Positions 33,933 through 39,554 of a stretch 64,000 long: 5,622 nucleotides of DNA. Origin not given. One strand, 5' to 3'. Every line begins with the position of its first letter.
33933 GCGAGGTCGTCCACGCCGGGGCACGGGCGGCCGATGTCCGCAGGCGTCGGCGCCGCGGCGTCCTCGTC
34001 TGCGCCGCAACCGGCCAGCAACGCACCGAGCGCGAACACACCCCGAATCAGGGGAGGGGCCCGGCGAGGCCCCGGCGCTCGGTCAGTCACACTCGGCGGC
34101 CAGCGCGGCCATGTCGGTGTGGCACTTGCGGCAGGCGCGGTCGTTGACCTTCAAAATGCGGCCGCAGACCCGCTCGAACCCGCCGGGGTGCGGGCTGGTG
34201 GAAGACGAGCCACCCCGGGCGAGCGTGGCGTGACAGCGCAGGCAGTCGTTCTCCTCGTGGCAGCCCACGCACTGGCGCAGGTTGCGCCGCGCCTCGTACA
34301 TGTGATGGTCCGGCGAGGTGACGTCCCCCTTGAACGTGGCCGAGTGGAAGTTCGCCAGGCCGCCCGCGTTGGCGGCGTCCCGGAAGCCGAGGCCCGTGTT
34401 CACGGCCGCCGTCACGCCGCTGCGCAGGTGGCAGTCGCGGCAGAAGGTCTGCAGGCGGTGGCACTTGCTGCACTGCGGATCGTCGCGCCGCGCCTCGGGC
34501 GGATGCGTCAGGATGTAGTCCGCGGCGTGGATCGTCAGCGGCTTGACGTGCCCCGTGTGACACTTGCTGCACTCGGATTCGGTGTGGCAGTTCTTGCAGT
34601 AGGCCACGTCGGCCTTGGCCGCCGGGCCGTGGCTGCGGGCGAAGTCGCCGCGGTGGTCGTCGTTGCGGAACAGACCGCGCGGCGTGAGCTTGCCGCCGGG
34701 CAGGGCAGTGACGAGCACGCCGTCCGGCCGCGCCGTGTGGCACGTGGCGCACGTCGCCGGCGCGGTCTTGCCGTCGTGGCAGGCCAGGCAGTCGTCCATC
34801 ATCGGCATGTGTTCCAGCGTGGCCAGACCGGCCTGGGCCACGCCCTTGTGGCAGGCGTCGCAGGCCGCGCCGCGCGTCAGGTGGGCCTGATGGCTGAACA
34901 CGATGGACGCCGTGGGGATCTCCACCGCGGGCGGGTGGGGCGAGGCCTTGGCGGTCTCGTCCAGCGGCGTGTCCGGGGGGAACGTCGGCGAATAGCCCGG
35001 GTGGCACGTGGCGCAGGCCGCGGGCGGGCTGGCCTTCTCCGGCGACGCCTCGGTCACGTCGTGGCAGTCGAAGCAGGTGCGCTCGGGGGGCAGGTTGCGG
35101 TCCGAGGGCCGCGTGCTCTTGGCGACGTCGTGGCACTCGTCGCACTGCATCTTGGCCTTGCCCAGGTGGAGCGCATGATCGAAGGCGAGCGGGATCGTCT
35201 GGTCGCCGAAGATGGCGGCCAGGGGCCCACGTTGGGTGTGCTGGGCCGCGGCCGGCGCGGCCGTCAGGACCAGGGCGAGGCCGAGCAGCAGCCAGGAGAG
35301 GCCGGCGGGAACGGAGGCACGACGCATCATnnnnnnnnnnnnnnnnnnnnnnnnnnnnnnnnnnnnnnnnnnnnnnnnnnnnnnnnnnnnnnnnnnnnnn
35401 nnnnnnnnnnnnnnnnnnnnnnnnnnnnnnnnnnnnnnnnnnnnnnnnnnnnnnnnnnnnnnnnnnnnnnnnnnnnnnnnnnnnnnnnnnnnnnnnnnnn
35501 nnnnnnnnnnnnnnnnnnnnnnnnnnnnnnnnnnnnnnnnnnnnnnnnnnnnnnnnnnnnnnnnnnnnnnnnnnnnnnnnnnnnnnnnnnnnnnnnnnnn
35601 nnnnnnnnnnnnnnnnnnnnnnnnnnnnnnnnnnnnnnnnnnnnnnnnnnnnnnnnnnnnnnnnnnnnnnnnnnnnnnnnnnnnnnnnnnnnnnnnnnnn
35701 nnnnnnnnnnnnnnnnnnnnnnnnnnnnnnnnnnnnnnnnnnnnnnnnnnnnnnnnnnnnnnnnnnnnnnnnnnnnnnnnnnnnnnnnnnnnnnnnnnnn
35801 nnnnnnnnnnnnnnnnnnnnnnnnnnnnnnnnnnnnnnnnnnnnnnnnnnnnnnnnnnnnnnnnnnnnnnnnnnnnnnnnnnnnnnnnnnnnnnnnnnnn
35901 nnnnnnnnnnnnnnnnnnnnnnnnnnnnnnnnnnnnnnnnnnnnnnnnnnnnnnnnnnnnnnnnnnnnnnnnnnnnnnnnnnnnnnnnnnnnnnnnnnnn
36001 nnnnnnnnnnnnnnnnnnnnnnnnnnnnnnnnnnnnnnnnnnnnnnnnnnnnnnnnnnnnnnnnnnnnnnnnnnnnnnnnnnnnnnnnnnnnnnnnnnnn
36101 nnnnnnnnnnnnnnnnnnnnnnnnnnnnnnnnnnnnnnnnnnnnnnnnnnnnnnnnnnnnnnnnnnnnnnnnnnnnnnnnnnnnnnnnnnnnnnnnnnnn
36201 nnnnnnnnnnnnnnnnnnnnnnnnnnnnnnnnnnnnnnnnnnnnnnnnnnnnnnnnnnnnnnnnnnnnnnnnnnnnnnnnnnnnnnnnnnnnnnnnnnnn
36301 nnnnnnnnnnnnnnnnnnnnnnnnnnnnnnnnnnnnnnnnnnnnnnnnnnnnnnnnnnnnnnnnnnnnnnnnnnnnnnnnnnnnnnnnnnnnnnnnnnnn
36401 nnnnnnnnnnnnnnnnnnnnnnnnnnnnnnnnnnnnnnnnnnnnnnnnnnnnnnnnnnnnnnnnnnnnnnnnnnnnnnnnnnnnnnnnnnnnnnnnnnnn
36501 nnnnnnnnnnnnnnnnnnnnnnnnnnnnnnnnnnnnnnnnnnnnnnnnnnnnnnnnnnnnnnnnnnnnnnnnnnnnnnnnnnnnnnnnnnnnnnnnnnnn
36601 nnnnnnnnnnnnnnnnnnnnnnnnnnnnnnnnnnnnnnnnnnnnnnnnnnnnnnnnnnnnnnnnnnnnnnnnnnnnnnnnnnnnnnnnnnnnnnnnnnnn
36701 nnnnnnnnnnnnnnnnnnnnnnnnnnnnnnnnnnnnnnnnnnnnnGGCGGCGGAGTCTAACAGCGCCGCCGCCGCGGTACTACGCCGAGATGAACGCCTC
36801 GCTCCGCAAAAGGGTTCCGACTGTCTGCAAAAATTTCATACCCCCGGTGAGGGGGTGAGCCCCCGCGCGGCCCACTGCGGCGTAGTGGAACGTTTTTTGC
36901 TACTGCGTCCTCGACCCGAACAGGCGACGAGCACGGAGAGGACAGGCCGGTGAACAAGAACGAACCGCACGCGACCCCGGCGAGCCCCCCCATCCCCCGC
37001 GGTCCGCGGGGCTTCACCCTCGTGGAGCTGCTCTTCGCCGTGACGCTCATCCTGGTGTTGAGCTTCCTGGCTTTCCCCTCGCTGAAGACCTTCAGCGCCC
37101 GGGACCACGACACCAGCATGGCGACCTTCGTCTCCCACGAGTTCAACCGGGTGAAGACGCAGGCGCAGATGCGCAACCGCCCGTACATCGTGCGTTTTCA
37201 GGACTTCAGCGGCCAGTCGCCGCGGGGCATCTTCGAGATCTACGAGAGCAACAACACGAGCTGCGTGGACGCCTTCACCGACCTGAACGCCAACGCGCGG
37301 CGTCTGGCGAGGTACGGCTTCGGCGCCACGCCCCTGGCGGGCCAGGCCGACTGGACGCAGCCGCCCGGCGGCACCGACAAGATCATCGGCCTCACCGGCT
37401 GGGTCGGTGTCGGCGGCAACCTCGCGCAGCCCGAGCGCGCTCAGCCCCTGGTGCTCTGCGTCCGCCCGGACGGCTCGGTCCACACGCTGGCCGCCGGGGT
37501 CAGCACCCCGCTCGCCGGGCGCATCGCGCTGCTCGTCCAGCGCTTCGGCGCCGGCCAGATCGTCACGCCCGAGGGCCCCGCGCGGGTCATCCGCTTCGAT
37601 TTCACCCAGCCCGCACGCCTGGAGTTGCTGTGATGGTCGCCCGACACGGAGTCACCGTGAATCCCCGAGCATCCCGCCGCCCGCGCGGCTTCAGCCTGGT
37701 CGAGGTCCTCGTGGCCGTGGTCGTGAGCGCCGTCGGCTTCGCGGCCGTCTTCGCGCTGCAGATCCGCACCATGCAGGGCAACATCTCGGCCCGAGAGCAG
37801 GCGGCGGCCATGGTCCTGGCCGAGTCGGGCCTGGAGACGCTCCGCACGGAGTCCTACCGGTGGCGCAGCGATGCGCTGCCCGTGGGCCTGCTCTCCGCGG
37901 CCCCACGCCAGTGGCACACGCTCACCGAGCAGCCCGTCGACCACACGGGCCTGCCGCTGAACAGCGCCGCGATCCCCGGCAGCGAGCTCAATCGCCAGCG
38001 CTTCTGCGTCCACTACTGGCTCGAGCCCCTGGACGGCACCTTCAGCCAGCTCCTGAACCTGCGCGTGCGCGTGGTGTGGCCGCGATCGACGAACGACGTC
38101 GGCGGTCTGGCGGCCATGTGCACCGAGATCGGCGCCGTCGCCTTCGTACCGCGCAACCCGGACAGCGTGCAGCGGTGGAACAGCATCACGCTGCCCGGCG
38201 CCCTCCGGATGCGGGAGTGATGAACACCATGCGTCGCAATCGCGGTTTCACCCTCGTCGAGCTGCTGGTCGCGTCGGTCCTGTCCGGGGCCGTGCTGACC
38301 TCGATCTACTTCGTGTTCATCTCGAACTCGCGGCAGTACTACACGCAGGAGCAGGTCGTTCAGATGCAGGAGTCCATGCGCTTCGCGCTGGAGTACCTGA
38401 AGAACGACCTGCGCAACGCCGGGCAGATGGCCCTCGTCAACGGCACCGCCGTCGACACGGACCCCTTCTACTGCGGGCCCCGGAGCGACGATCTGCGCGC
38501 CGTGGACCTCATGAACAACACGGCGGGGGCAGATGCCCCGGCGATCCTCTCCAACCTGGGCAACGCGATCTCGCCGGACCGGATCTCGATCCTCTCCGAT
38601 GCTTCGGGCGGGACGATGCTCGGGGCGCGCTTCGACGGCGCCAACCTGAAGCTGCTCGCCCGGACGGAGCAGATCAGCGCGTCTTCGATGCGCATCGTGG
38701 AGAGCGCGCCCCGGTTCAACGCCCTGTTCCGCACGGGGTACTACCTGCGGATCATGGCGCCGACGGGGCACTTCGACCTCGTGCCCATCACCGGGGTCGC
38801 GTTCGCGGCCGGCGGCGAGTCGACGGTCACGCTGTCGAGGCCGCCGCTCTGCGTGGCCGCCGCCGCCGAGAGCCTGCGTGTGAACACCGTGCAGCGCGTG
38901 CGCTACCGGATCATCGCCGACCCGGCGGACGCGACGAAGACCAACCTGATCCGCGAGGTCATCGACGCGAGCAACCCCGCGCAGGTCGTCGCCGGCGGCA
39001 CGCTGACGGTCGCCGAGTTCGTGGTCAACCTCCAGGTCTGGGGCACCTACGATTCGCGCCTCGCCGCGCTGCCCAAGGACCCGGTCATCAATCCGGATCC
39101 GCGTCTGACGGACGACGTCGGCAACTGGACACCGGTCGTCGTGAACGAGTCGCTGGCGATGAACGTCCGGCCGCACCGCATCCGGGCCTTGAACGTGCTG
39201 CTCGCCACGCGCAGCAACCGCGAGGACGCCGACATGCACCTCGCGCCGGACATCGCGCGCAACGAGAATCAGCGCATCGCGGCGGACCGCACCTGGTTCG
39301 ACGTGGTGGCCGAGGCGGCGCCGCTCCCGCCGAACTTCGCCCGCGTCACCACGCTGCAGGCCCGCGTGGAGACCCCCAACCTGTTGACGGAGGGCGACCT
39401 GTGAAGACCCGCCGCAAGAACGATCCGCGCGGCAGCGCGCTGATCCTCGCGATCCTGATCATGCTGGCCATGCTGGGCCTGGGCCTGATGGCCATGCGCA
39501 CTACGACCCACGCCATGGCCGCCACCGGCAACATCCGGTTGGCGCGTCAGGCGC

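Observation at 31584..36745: Porin-cytochrome-like operon: beta-barrel, 13-heme periplasmic cytochrome, heme-less lipoprotein, FadL-like barrel, all overlapping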

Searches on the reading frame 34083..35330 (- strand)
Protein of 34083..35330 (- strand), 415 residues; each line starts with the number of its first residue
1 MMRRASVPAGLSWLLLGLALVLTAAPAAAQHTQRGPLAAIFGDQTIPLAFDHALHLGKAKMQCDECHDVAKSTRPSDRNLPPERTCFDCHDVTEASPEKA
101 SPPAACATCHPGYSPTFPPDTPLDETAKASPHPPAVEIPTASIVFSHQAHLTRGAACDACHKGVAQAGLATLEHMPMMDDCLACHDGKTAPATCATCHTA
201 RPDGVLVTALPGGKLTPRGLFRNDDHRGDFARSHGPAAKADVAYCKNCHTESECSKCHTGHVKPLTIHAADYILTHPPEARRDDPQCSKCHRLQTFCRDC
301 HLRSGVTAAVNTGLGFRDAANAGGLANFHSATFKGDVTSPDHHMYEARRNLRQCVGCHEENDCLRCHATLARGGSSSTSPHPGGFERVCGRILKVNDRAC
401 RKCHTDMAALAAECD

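Call 4: search_protein_families(library=pfam, proteins=[window:34083-35330:-], max_evalue=1)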
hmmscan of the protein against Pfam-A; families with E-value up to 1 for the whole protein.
window:34083-35330:- (415 aa): 4 families
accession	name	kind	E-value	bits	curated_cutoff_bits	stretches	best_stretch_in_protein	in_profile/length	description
PF14522.11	Cytochrome_C7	-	6.2e-18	64.8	24.8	2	144-199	2-67/67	Cytochrome c7 and related cytochrome c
PF02085.21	Cytochrom_CIII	-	4.5e-05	24.2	22.9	2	138-187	16-55/101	Class III cytochrome C family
PF14537.11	Cytochrom_c3_2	-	0.00011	23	25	1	85-162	8-79/79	Cytochrome c3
PF09699.15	Paired_CXXCH_1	-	0.00021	21.4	20.6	2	59-93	5-39/41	Doubled CXXCH motif (Paired_CXXCH_1)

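Call 5: search_protein_families(library=ncbifam, proteins=[window:34083-35330:-], max_evalue=1)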
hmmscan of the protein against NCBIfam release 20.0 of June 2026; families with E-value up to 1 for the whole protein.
window:34083-35330:- (415 aa): 8 families
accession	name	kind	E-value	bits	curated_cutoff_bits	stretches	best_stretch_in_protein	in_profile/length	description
TIGR04257.1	nanowire_3heme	domain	7.2e-12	45.3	40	2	140-198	10-74/75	c(7)-type cytochrome triheme domain-containing protein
NF041781.1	mnquin_red_QrcA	equivalog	2.1e-09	37.2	180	2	40-94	23-77/174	menaquinone reductase multiheme cytochrome c subunit QrcA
NF045722.1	c3_cytochr_TmcA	equivalog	9.6e-07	28.7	114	2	18-110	13-110/125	acidic tetraheme cytochrome c3 TmcA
NF041028.1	decahem_GSU2203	exception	0.00048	19.4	325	1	52-188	94-232/317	GSU2203 family decaheme c-type cytochrome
TIGR01905.1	paired_CXXCH_1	subfamily_domain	0.017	15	25.2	1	59-93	5-39/41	doubled CXXCH domain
TIGR02261.1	benz_CoA_red_D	equivalog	0.021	14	312.85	1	237-277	57-96/262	benzoyl-CoA reductase subunit D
NF033764.1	gliding_CglF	equivalog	0.11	12.5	90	1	326-351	40-65/88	adventurous gliding motility protein CglF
TIGR03153.1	cytochr_NrfH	equivalog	0.75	9.8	134.2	1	154-186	102-134/138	cytochrome c nitrite reductase small subunit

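Call 17: search_solved_structures(query=window:34083-35330:-, max_evalue=1, show_alignments=2)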
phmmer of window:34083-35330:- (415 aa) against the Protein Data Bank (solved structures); distinct sequences matched with E-value up to 1: 10.
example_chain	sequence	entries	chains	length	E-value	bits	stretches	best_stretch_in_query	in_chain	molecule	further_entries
6f0k_A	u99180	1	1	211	3.7e-09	39.4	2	49-92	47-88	Cytochrome c family protein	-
6lod_A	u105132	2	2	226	8.6e-08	34.9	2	136-186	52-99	MULTIHEME_CYTC domain-containing protein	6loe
8k9e_A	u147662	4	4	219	3.5e-07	32.9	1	47-186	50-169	Cytochrome c7-like domain-containing protein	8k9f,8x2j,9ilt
1ehj_A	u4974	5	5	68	5.2e-06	29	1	140-199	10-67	CYTOCHROME C7 | CYTOCHROME C551.5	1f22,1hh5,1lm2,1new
1kwj_A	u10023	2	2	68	7.5e-06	28.5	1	139-199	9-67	cytochrome c7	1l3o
6btm_A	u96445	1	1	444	5.8e-05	25.5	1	46-186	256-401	Alternative Complex III subunit A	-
1rwj_A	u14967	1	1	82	0.0036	19.6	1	141-202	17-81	Cytochrome c family protein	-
3h4n_A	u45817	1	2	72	0.0087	18.4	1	136-199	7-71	Cytochrome c7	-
3sj4_X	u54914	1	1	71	0.037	16.3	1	140-199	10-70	CYTOCHROME C7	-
3bxu_A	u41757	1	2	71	0.1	14.8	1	141-199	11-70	Cytochrome c3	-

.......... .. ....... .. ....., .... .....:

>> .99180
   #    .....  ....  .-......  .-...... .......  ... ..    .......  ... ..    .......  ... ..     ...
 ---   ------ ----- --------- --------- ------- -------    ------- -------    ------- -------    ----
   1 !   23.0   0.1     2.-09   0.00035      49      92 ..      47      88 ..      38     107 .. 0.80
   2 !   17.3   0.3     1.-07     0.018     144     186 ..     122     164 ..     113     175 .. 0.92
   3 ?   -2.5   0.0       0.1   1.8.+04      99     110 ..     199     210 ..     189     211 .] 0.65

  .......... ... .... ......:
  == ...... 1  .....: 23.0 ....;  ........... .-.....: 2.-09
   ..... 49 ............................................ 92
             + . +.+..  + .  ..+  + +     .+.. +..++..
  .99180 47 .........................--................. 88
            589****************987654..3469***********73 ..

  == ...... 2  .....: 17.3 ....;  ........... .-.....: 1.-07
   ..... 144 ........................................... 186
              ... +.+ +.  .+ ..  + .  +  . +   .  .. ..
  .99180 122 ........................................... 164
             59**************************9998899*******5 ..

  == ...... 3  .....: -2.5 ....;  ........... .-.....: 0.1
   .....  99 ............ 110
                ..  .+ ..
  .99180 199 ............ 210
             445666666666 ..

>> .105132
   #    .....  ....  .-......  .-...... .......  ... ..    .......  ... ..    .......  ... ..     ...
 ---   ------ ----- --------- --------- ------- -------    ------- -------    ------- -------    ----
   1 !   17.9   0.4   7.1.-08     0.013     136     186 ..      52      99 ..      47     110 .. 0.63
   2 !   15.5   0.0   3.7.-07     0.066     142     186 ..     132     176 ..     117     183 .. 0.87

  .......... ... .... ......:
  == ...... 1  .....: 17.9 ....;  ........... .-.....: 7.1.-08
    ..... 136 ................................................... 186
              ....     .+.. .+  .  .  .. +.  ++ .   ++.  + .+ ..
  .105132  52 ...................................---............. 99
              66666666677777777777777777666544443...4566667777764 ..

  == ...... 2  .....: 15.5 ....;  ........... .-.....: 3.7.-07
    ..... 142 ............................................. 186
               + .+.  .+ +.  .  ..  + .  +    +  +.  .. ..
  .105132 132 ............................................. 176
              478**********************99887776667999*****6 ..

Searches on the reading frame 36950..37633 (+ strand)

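Call 38: search_protein_families(library=pfam, proteins=[window:36950-37633:+], max_evalue=0.01)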
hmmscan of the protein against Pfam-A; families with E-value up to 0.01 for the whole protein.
window:36950-37633:+ (227 aa): 1 family
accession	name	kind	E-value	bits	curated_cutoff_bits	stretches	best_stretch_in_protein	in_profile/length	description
PF07963.17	N_methyl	-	2.2e-05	24.3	21.2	1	20-41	5-26/27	Prokaryotic N-terminal methylation motif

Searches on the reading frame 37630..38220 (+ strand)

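Call 38: search_protein_families(library=pfam, proteins=[window:37630-38220:+], max_evalue=0.01)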
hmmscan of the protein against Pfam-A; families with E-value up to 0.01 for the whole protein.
window:37630-38220:+ (196 aa): 2 families
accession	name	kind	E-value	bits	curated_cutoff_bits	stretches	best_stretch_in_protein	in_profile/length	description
PF07963.17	N_methyl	-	1.8e-07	30.9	21.2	1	16-41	2-27/27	Prokaryotic N-terminal methylation motif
PF22150.1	Tt1218-like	-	0.0051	17.3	27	1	42-75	1-34/76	Type IV pilin Tt1218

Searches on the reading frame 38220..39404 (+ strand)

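Call 38: search_protein_families(library=pfam, proteins=[window:38220-39404:+], max_evalue=0.01)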
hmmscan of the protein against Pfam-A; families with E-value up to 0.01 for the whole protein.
window:38220-39404:+ (394 aa): 1 family
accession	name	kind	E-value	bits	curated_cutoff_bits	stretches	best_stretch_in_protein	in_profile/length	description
PF07963.17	N_methyl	-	1.5e-07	31.1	21.2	1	4-30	1-27/27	Prokaryotic N-terminal methylation motif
